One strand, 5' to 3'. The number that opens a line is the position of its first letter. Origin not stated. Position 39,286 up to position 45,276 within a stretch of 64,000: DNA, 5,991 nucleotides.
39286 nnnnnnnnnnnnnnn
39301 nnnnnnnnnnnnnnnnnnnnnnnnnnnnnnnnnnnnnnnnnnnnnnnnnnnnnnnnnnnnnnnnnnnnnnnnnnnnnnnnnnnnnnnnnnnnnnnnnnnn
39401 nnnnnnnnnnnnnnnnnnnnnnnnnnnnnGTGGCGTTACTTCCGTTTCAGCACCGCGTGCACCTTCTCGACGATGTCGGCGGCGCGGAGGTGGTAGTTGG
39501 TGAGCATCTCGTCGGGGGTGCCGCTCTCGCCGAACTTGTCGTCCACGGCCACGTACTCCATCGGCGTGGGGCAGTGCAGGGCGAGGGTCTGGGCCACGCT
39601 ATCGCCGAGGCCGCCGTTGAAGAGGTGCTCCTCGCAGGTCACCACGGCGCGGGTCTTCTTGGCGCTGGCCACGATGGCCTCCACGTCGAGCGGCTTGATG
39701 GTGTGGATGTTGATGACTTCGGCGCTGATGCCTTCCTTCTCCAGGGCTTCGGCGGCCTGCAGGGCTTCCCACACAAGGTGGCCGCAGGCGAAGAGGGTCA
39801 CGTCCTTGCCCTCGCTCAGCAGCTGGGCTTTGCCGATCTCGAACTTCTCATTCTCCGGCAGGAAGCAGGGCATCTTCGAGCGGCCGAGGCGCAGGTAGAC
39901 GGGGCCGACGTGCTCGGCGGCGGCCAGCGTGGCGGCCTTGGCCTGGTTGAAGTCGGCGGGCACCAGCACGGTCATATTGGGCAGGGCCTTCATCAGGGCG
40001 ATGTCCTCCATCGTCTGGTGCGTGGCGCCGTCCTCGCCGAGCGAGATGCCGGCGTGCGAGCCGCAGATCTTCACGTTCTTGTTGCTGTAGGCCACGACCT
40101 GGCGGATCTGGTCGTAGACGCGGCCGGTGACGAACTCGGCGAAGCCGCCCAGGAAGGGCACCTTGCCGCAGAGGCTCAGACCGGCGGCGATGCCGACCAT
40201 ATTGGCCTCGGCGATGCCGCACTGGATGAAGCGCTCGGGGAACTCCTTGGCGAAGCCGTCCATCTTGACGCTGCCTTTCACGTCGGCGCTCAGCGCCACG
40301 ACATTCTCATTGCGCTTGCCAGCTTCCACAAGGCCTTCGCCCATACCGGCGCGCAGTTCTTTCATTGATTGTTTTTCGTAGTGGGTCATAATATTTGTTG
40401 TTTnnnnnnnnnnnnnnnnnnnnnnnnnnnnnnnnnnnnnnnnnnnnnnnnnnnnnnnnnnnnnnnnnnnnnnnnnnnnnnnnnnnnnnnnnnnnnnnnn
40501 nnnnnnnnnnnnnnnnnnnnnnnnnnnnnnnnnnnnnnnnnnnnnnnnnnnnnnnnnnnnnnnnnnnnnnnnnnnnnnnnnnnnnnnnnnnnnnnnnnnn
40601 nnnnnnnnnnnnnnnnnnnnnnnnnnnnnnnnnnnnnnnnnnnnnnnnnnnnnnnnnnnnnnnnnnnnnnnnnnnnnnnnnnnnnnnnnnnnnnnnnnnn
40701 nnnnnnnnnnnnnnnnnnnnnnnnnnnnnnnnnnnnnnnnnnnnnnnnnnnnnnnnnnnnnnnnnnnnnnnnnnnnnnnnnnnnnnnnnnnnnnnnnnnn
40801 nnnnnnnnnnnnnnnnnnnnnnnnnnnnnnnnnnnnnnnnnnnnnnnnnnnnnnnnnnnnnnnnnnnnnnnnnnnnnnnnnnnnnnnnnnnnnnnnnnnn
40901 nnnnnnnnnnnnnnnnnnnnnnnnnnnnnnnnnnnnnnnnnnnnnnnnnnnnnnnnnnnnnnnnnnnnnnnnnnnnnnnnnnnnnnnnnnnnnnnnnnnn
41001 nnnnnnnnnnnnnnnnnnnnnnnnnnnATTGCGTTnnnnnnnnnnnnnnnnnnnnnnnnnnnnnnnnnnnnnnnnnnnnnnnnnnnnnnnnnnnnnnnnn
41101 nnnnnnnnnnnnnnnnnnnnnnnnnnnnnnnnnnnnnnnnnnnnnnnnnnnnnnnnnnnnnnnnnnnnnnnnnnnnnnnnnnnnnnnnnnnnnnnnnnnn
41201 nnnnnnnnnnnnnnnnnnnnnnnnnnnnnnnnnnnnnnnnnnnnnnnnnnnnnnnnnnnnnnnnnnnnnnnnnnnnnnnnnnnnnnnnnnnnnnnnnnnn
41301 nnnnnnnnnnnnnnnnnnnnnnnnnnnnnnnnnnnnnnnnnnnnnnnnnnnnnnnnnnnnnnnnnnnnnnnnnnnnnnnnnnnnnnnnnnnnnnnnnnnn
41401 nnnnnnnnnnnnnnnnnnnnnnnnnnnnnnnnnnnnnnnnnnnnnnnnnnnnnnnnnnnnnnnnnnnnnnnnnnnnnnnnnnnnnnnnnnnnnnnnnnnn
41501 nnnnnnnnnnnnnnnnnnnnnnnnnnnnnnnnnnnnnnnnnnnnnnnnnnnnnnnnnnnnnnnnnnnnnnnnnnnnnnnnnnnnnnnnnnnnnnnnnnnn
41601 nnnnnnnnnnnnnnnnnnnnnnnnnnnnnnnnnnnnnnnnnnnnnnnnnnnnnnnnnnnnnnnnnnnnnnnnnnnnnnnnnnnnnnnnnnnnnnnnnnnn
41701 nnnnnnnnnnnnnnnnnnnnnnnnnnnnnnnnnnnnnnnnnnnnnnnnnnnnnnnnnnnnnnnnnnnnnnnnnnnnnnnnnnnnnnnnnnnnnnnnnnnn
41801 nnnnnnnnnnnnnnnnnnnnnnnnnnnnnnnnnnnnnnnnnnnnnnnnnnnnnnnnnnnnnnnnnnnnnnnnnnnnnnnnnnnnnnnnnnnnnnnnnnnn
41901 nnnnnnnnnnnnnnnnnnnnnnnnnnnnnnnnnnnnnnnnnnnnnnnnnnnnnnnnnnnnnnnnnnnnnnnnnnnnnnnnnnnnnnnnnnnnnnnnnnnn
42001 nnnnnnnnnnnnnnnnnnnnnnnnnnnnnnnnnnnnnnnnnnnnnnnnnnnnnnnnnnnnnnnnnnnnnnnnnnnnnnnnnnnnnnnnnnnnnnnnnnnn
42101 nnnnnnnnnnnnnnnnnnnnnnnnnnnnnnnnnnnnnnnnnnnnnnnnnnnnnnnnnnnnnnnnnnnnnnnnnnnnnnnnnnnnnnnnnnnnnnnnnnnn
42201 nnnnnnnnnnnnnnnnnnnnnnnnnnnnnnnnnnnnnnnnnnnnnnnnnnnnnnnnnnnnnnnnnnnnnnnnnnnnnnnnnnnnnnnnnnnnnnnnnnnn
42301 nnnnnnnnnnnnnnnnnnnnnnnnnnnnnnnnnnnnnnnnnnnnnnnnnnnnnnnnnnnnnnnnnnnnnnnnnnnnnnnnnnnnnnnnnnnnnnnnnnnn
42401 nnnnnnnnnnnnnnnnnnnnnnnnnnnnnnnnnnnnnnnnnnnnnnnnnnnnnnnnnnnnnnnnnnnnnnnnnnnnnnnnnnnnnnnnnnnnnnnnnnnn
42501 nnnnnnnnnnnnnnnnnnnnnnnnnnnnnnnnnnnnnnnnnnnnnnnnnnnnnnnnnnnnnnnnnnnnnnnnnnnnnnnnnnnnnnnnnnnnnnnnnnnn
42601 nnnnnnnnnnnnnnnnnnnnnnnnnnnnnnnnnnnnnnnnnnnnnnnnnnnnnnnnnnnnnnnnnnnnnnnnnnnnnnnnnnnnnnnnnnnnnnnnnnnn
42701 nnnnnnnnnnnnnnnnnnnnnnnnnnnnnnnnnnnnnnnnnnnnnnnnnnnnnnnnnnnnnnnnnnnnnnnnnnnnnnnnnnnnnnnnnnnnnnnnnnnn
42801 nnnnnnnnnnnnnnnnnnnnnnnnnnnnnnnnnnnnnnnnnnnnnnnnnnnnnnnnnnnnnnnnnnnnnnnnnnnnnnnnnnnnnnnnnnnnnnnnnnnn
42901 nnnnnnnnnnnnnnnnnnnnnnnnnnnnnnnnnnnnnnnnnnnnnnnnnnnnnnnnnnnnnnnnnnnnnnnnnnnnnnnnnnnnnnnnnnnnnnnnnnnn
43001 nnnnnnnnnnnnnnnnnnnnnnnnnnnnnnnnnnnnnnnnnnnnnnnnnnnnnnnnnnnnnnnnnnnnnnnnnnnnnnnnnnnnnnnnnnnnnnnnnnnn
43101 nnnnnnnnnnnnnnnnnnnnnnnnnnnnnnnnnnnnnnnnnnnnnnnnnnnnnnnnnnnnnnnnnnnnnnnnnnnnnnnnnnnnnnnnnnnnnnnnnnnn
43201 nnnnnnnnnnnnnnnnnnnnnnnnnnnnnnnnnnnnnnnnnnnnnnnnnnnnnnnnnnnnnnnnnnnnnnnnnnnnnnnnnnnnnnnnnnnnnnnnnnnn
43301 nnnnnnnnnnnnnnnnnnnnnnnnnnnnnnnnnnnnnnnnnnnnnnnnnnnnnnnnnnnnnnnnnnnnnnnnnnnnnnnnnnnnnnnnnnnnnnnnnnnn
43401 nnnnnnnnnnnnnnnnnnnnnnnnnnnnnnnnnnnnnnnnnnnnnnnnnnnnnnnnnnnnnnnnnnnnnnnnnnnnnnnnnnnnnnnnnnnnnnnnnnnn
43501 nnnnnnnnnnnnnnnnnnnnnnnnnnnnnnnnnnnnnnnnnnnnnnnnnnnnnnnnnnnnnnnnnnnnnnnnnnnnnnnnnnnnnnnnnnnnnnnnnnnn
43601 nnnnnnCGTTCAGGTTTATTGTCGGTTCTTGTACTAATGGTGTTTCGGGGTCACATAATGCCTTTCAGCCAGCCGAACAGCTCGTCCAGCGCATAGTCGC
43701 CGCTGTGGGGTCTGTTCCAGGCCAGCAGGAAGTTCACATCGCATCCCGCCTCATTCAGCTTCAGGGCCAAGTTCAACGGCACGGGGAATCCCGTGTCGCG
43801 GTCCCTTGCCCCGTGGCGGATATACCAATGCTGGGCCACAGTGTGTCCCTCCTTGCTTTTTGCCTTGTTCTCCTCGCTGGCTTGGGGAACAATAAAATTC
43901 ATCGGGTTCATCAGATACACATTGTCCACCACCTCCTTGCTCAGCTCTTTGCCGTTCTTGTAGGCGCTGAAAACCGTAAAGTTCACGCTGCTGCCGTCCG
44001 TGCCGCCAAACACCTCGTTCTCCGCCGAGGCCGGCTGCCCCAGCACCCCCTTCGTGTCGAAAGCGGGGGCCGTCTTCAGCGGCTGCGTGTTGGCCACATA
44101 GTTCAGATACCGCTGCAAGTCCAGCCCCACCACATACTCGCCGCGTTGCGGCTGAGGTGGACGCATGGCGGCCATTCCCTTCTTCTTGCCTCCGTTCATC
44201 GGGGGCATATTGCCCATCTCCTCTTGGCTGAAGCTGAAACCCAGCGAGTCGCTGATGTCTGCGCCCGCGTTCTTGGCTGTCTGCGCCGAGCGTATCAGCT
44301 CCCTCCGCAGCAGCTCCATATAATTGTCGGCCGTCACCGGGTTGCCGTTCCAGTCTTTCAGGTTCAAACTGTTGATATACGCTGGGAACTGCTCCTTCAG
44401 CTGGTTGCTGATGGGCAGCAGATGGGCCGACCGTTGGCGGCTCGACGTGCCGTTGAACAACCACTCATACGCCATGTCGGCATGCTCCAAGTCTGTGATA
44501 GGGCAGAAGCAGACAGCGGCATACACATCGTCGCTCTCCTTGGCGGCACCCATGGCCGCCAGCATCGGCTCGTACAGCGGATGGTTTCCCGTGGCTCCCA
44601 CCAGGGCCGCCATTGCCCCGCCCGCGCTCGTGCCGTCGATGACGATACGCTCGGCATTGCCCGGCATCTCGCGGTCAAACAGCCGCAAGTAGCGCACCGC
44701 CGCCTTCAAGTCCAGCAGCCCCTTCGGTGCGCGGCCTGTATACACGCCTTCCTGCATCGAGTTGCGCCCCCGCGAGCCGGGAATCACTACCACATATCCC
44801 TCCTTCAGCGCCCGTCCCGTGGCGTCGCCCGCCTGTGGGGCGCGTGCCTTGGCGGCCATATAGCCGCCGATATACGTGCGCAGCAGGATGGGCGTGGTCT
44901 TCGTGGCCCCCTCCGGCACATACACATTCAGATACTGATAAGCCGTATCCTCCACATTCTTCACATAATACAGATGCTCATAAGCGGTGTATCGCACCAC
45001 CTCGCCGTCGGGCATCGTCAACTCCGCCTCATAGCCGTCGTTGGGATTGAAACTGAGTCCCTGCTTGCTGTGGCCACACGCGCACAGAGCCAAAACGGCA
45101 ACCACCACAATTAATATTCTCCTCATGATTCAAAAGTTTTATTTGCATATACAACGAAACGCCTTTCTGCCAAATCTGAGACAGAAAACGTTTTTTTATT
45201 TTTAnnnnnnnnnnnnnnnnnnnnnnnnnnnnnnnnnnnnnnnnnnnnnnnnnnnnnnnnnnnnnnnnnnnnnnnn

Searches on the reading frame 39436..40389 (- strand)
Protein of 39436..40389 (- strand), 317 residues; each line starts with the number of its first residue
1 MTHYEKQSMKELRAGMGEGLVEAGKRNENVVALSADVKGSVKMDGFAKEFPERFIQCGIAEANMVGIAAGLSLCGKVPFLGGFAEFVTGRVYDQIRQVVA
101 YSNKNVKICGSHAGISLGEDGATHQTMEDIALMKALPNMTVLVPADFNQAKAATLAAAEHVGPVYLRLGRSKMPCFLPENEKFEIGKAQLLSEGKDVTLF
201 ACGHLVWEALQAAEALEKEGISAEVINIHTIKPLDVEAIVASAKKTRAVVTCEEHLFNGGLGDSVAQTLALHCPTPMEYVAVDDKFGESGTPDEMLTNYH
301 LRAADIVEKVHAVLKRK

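Call 64: find_encoding_contigs(protein=window:39436-40389:-, flank=10000, max_places=10)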
Protein window:39436-40389:- (317 aa): 8 contigs read that carry it; 7 places shown.
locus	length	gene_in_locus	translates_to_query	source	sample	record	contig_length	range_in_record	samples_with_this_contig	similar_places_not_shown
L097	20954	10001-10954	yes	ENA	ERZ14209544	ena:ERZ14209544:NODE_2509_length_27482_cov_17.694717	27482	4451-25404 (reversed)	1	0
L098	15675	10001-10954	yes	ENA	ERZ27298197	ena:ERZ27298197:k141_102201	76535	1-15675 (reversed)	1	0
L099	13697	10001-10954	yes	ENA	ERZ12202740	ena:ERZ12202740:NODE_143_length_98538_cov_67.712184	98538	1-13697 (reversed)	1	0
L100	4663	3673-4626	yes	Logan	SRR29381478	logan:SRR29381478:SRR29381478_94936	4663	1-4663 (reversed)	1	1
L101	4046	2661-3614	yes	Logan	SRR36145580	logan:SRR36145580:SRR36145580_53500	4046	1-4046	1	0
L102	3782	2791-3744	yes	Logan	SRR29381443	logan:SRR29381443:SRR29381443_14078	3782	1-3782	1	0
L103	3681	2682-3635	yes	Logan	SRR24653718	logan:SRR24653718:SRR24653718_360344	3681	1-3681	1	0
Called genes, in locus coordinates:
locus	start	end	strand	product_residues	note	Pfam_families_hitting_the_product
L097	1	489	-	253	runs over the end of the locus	PF00793:DAHP_synth_1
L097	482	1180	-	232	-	PF01128:IspD, PF12804:NTP_transf_3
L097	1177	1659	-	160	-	-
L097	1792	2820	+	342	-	PF07661:MORN_2 (faint)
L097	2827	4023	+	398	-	PF00919:UPF0004, PF04055:Radical_SAM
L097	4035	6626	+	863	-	PF13620:CarboxypepD_reg (weak), PF13715:CarbopepD_reg_2, PF18939:DUF5686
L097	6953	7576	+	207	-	PF06445:GyrI-like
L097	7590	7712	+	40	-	-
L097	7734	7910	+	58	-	-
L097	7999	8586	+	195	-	-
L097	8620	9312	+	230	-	-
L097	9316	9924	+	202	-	-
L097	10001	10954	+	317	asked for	PF02779:Transket_pyr, PF02780:Transketolase_C, PF22613:Transketolase_C_1 (faint)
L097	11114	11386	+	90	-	PF12674:Zn_ribbon_2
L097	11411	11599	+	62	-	-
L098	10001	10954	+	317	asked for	PF02779:Transket_pyr, PF02780:Transketolase_C, PF22613:Transketolase_C_1 (faint)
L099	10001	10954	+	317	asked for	PF02779:Transket_pyr, PF02780:Transketolase_C, PF22613:Transketolase_C_1 (faint)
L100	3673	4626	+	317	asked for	PF02779:Transket_pyr, PF02780:Transketolase_C, PF22613:Transketolase_C_1 (faint)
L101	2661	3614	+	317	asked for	PF02779:Transket_pyr, PF02780:Transketolase_C, PF22613:Transketolase_C_1 (faint)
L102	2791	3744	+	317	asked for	PF02779:Transket_pyr, PF02780:Transketolase_C, PF22613:Transketolase_C_1 (faint)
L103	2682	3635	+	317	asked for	PF02779:Transket_pyr, PF02780:Transketolase_C, PF22613:Transketolase_C_1 (faint)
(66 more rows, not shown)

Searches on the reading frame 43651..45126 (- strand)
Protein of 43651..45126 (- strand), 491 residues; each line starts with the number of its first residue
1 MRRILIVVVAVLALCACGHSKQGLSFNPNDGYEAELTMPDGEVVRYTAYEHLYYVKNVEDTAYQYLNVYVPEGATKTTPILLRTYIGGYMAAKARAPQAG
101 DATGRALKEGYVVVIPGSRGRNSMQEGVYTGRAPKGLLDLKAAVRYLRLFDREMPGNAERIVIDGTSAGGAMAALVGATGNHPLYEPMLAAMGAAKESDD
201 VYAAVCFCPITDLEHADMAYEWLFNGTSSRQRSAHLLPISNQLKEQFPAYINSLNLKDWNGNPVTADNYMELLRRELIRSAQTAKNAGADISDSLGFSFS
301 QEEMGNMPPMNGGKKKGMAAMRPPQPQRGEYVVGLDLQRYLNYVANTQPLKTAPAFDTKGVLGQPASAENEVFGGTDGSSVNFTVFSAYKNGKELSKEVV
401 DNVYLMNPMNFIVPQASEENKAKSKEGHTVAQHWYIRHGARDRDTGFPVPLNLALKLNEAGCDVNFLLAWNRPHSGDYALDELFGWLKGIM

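Call 38: search_protein_families(library=pfam, proteins=[window:43651-45126:-], max_evalue=0.01)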
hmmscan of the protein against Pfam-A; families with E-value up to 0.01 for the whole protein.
window:43651-45126:- (491 aa): 5 families
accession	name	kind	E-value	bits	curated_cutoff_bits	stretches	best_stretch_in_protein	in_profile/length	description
PF20434.5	BD-FAE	-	4.3e-15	56.2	26.8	1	66-238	1-166/215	BD-FAE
PF02129.25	Peptidase_S15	-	2.1e-06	28.1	23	1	67-204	8-140/262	X-Pro dipeptidyl-peptidase (S15 family)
PF00135.34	COesterase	-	3.9e-05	23.2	27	1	65-176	87-200/515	Carboxylesterase family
PF00326.27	Peptidase_S9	-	0.0012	18.8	22.6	0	108-191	12-95/213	Prolyl oligopeptidase family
PF07859.19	Abhydrolase_3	-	0.0082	16.4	25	0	132-213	44-112/210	alpha/beta hydrolase fold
